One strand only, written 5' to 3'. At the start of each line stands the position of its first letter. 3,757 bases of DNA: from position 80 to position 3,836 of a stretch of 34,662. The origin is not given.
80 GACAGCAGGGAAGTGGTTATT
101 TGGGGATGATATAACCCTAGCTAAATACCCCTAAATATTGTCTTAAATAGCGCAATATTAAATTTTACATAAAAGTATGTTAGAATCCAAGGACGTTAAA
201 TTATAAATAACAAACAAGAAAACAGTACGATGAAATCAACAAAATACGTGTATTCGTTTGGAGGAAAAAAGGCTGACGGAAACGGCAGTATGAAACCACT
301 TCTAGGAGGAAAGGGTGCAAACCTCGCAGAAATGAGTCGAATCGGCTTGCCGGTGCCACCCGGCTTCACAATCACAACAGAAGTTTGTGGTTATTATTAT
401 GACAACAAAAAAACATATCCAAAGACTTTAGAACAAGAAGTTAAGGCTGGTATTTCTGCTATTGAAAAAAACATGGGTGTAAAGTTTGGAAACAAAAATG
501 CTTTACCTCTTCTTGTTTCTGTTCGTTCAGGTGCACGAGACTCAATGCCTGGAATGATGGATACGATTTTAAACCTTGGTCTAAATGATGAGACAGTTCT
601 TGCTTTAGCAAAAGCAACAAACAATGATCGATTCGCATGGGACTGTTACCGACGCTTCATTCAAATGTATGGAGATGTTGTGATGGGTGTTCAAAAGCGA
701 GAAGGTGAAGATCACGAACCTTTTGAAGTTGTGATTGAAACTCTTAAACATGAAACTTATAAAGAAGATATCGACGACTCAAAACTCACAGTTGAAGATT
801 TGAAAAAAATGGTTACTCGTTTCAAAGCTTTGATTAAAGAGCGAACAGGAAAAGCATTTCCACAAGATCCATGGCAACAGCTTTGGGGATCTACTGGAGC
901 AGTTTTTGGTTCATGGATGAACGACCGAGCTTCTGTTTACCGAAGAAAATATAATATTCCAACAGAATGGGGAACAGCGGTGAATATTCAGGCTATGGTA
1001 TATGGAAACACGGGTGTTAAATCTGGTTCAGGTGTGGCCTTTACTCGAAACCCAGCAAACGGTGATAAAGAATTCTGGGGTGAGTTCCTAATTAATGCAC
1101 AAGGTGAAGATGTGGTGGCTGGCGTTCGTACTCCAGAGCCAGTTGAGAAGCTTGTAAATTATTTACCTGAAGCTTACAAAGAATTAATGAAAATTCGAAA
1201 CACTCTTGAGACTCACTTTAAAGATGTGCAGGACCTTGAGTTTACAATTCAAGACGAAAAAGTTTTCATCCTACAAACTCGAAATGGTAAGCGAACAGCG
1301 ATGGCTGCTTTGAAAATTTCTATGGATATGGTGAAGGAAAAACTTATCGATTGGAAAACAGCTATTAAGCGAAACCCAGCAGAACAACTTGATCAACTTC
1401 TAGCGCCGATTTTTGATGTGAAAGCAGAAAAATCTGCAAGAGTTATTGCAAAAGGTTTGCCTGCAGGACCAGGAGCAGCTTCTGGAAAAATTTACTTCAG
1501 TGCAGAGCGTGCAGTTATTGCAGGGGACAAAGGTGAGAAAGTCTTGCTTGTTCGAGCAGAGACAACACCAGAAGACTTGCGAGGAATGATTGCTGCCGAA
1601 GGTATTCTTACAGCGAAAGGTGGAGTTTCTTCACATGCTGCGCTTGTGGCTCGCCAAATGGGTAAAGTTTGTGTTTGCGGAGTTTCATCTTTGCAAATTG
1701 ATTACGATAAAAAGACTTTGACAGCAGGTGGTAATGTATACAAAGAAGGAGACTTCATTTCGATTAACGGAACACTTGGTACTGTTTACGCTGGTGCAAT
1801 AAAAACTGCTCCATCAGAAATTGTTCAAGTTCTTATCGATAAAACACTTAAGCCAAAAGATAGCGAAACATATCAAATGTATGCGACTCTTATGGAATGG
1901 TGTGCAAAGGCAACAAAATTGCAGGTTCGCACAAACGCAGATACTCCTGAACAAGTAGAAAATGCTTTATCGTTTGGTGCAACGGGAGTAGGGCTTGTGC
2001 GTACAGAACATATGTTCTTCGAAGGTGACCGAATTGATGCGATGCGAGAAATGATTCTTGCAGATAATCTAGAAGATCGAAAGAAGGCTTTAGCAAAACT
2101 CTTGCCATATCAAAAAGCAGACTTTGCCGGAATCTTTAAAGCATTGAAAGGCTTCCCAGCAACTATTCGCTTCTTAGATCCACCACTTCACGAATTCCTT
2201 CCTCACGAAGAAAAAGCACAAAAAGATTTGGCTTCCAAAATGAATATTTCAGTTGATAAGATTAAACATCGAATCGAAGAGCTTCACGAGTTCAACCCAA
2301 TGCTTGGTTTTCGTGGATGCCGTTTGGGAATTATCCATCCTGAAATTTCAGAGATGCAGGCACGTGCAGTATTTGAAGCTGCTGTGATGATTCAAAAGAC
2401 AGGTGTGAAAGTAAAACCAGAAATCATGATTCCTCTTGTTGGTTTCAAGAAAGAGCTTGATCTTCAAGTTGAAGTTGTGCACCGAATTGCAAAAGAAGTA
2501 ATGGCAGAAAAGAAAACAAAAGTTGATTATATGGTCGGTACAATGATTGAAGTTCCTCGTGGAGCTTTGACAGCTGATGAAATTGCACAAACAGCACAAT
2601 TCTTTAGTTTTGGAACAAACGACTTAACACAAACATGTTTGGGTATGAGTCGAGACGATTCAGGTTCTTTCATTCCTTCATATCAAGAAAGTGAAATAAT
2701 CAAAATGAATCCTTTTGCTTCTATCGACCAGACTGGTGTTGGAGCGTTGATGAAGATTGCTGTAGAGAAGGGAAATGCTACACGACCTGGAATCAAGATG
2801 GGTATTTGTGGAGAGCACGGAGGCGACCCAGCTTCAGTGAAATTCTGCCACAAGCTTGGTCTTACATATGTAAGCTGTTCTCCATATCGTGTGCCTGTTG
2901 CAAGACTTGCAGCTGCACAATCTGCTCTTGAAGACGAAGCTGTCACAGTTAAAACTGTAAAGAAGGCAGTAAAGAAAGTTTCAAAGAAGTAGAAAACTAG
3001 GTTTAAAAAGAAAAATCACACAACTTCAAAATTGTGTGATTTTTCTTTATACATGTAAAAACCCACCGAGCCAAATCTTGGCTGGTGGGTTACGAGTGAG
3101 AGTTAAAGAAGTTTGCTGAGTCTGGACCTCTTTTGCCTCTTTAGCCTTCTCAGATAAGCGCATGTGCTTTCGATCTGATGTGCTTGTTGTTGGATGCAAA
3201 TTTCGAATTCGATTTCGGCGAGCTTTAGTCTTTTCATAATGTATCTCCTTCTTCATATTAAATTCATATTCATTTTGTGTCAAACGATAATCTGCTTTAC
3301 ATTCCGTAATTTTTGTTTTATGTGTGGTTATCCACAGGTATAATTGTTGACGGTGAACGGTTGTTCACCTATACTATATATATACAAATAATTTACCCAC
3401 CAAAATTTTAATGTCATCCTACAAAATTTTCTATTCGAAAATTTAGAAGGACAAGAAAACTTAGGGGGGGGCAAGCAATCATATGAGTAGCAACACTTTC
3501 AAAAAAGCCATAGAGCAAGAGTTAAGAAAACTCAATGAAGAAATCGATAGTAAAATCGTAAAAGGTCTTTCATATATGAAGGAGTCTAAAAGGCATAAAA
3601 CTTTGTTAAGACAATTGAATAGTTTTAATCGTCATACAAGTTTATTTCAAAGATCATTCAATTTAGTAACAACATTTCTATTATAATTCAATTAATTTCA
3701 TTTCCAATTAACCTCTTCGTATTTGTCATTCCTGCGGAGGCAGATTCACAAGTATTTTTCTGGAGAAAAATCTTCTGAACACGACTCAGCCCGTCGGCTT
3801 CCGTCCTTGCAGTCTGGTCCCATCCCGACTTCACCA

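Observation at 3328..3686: Perfect Gram-positive-type SOS box embedded in a consensus promoter driving a small ORF and lexA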

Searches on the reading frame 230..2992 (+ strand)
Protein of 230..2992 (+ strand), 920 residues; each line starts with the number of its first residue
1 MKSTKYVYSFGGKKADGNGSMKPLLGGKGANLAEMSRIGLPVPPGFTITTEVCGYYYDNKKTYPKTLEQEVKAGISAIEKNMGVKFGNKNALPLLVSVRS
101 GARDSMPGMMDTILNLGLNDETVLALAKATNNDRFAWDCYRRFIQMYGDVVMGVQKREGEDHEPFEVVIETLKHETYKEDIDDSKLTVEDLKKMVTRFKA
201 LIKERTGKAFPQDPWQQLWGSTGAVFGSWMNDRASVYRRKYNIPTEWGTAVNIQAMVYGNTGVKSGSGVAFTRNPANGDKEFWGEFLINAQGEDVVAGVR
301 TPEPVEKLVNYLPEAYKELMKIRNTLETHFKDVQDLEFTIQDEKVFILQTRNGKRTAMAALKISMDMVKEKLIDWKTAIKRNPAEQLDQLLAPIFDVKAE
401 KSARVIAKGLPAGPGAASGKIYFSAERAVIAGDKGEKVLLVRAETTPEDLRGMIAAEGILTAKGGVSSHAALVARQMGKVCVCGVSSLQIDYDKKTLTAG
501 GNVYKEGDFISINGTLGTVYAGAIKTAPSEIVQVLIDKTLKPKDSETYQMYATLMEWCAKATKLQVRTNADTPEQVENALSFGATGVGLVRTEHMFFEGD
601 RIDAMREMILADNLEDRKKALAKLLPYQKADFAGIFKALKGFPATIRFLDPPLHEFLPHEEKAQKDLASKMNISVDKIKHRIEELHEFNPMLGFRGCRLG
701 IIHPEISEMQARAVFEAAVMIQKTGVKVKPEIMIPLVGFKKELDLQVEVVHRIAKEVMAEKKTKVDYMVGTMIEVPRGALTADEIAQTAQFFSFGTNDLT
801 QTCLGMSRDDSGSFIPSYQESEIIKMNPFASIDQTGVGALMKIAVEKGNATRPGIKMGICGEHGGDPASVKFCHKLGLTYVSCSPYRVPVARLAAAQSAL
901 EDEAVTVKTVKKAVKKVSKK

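Call 5: search_protein_families(library=pfam, proteins=[window:230-2992:+], max_evalue=0.1)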
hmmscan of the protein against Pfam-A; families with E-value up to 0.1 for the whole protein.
window:230-2992:+ (920 aa): 4 families
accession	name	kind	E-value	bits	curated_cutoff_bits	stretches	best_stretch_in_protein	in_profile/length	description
PF02896.24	PEP-utilizers_C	-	8.9e-79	265.1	22.8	1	550-898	6-291/293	PEP-utilising enzyme, PEP-binding domain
PF01326.24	PPDK_N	-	8.4e-54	183.5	27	3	66-303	76-218/328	Pyruvate phosphate dikinase, AMP/ATP-binding domain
PF00391.29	PEP-utilizers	-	2.5e-18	65.9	23.1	1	436-517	3-72/72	PEP-utilising enzyme, mobile domain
PF14568.11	SUKH_6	-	0.098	13.6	27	0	307-372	9-72/119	SMI1-KNR4 cell-wall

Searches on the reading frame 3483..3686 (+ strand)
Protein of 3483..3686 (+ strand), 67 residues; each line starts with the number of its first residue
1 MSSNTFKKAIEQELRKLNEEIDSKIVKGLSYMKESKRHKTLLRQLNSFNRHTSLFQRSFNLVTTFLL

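Call 5: search_protein_families(library=pfam, proteins=[window:3483-3686:+], max_evalue=0.1)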
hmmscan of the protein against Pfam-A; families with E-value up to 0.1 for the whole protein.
window:3483-3686:+ (67 aa): 2 families
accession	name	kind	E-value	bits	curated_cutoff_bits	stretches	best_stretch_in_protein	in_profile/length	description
PF10266.14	Strumpellin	-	0.045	11.9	25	1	7-65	681-740/1084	Hereditary spastic paraplegia protein strumpellin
PF14265.11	DUF4355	-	0.054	14.2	25.4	1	5-57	12-67/124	Capsid assembly scaffolding protein Gp46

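Call 24: find_homologous_proteins(query=window:3483-3686:+, max_evalue=0.001)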
Query window:3483-3686:+ (67 aa): 18 proteins with E <= 0.001 among 18 candidates.
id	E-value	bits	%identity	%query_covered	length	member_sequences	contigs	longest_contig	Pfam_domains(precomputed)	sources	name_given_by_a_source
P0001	5.3e-34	131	100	100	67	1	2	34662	-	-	-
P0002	2.4e-31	123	93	100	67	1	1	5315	-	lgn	-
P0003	3.2e-31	123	93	100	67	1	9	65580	-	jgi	jgi:hypothetical protein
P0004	3.6e-28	113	85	100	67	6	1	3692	-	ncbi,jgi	-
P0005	4.3e-28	113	84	100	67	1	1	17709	-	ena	-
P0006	1.2e-27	112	82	100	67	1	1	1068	-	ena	-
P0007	1.1e-26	109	81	100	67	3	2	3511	-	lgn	-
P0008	1.7e-26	108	82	100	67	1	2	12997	-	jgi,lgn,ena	-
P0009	2.6e-26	107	81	100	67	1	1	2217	-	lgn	-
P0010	3.6e-26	107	79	100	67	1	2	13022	-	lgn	-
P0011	2.3e-24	101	76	100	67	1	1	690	-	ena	-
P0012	8.9e-24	99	76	100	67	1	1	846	-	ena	-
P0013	1.3e-23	99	78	96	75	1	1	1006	-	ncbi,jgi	jgi:hypothetical protein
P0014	1.0e-22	96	75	100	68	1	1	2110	-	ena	-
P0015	2.1e-22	95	75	96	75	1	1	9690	-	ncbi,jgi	jgi:hypothetical protein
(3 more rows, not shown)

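Call 31: search_solved_structures(query=A1, max_evalue=10)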
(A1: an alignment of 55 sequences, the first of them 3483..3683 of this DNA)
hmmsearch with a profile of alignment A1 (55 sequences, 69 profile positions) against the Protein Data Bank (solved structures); distinct sequences matched with E-value up to 10: 12.
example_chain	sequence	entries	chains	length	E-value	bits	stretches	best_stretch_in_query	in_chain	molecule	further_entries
4v4v_AT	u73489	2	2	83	0.31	14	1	15-48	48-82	30S ribosomal subunit protein S20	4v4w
23wi_t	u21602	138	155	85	0.32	14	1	15-48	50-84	Small ribosomal subunit protein bS20 | 30S RIBOSOMAL PROTEIN S20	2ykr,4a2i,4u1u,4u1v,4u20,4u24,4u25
10fz_T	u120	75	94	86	0.32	13.9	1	15-48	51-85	Small ribosomal subunit protein bS20 | 30S ribosomal protein S20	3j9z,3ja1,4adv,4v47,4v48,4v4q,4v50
4v6y_AT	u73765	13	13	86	0.33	13.9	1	15-48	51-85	30S ribosomal protein S20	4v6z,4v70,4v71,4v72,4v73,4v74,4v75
7qg8_u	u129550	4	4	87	0.34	13.9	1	15-48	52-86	30S ribosomal protein S20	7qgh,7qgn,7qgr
11bq_T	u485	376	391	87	0.36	13.8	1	15-48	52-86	Small ribosomal subunit protein bS20 | 30S ribosomal protein S20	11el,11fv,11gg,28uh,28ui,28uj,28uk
6q97_y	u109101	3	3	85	0.55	13.2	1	15-48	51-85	30S ribosomal protein S20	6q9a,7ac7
1oy5_A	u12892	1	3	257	0.85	12.6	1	10-42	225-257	tRNA (Guanine-N(1)-)-methyltransferase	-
8k1f_A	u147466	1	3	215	0.95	12.4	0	21-49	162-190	tRNA 5-hydroxyuridine methyltransferase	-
3m6s_B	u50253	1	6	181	2.6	11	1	8-25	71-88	Hemagglutinin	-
7a9d_B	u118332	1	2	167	5.6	10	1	8-33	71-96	Hemagglutinin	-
9o5w_B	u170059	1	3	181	5.9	9.9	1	6-22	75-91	Hemagglutinin HA2 chain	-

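Call 39: predict_structure(alignment_id=A1)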
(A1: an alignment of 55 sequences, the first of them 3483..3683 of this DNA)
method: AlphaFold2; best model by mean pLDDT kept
length: 67 residues; sequences in the alignment: 55
mean_pLDDT: 84.6   pTM: 0.62
mean pLDDT of the five models: 84.6, 83.5, 82.4, 82.1, 79.9
residues with pLDDT >= 90: 38; 70-90: 12; 50-70: 17; < 50: 0
segments of 3 or more residues with pLDDT < 50: none
pLDDT, mean of each block of 10 residues (from residue 1): 83 97 98 97 89 60 59
secondary structure, 60 per line:
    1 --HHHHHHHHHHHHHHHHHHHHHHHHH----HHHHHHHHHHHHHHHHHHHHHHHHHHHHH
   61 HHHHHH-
elements in order: H3-27 H32-66

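Call 41: search_protein_representatives(alignment_id=A1)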
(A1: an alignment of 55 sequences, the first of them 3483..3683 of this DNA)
Query: 55 sequences, 69 profile positions. Proteins with E-value up to 0.001 (for the whole library): 392; up to 1e-10: 282; up to 1e-30: 0. The best 150 are listed.
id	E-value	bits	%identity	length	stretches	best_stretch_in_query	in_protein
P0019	2.6e-25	104.0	-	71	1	1-69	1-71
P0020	2.4e-24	100.9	-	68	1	1-69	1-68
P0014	3.4e-24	100.4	-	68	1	1-68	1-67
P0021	5.6e-24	99.7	-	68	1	1-69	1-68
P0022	7.6e-24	99.3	-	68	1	1-69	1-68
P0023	3.9e-23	97.0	-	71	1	1-69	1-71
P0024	5.3e-23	96.6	-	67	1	1-69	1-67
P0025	9.9e-23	95.7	-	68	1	1-69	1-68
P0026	1.3e-22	95.3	-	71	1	1-67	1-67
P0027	1.4e-22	95.3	-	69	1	1-69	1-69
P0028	4.2e-22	93.7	-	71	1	1-69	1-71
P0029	8.9e-22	92.7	-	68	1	1-68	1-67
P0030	1.2e-21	92.2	-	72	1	1-68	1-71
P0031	3.0e-21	91.0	-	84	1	1-69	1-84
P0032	4.2e-21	90.5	-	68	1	1-69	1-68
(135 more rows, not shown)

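Call 42: fold_search(model_id=the predicted structure, library=pdb)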
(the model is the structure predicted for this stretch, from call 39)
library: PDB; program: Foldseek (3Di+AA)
matches with E <= 10: 87; with E <= 0.001: 0
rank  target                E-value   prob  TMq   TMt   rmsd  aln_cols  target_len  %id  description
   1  1skv_C                1.2e+00  0.95  0.74  0.84   1.2        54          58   11  Crystal Structure of D-63 from Sulfolobus Spindle Virus 1 (released 2004-07-13)
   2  9qmp                  1.3e+00  0.92  0.77  0.14   1.7        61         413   10  E.coli seryl-tRNA synthetase (released 2025-05-14)
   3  1skv_B                1.5e+00  0.92  0.76  0.83   1.3        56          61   11  Crystal Structure of D-63 from Sulfolobus Spindle Virus 1 (released 2004-07-13)
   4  6he3_A                1.6e+00  0.89  0.76  0.13   1.6        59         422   14  Pseudomonas aeruginosa Seryl-tRNA Synthetase in Complex with 5'-O-(N-(L-seryl)-sulfamoyl)cytidine (released 2019-12-04)
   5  6r1m_B                1.6e+00  0.87  0.76  0.14   1.9        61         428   10  Crystal structure of E. coli seryl-tRNA synthetase complexed to seryl sulfamoyl adenosine (released 2020-01-22)
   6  6r1m_A                1.7e+00  0.89  0.76  0.13   1.5        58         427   10  Crystal structure of E. coli seryl-tRNA synthetase complexed to seryl sulfamoyl adenosine (released 2020-01-22)
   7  6hdz_A                1.7e+00  0.87  0.75  0.13   1.7        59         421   14  Pseudomonas aeruginosa Seryl-tRNA Synthetase in Complex with 5'-O-(N-(L-seryl)-Sulfamoyl)uridine (released 2019-12-04)
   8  6r1o                  1.7e+00  0.87  0.75  0.13   1.6        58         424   10  Crystal structure of E. coli seryl-tRNA synthetase complexed to a seryl sulfamoyl adenosine derivative (released 2020-01-22)
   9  9ngm_A                1.8e+00  0.63  0.68  0.10   2.6        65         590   15  CryoEM structure of human ABCD3 (released 2025-12-17)
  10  9ftm_H                1.8e+00  0.28  0.49  0.41   5.7        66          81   18  Asgard ESCRT-IIIB membrane-bound protofilament structure (released 2025-04-16)
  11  5j0k_B                2.2e+00  0.82  0.77  0.71   1.5        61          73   15  De novo design of protein homo-oligomers with modular hydrogen bond network-mediated specificity (released 2016-05-25)
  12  6c48_D                2.2e+00  0.77  0.65  0.51   1.3        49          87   20  Crystal structure of B-Myb-LIN9-LIN52 complex (released 2018-09-19)
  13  6he1_A                2.6e+00  0.80  0.77  0.14   1.5        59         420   14  Pseudomonas aeruginosa Seryl-tRNA Synthetase in Complex with 5'-O-(N-(L-seryl)-sulfamoyl)N3-methyluridine (released 2019-12-04)
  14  6x94                  2.6e+00  0.75  0.74  0.14   2.2        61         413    5  An orthogonal seryl-tRNA synthetase/tRNA pair for noncanonical amino acid mutagenesis in Escherichia coli (released 2020-11-04)
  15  5j0k_A                2.8e+00  0.75  0.76  0.70   1.6        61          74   15  De novo design of protein homo-oligomers with modular hydrogen bond network-mediated specificity (released 2016-05-25)
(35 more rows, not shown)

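Call 71: search_protein_families(library=pfam, alignment_id=A1, max_evalue=1)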
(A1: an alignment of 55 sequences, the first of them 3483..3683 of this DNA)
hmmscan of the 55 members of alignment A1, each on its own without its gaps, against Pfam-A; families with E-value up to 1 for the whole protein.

A. member 1, window:3483-3683:+ (67 aa): 2 families
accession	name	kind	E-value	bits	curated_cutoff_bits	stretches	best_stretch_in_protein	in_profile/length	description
PF10266.14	Strumpellin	-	0.045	11.9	25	1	7-65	681-740/1084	Hereditary spastic paraplegia protein strumpellin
PF14265.11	DUF4355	-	0.054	14.2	25.4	1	5-57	12-67/124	Capsid assembly scaffolding protein Gp46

B. families by the number of members that match (of 55 scanned): 30 families (the first 25 are shown)
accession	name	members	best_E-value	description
PF08776.16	VASP_tetra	5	0.0047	VASP tetramerisation domain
PF20416.4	UTP20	2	0.031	U3 small nucleolar RNA-associated protein 20 domain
PF23883.1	DUF7236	2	0.1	Family of unknown function (DUF7236)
PF13110.11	DUF3966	2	0.29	Protein of unknown function (DUF3966)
PF05276.19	SH3BP5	1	0.0017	SH3 domain-binding protein 5 (SH3BP5)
PF06148.17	COG2_N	1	0.0043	COG2 N-terminal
PF00875.24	DNA_photolyase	1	0.0081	DNA photolyase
PF24073.1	DUF7365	1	0.015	Coiled-coil region of unknown function (DUF7365)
PF13713.11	BRX_N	1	0.021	Transcription factor BRX N-terminal domain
PF14002.11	YniB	1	0.025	YniB-like protein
PF11642.13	Blo-t-5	1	0.025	Mite allergen Blo t 5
PF11333.13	DUF3135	1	0.026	Protein of unknown function (DUF3135)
PF22376.2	PSV_trans_reg_dom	1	0.041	PSV, transcriptional regulator domain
PF10266.14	Strumpellin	1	0.045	Hereditary spastic paraplegia protein strumpellin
PF04057.18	Rep-A_N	1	0.049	Replication factor-A protein 1, N-terminal domain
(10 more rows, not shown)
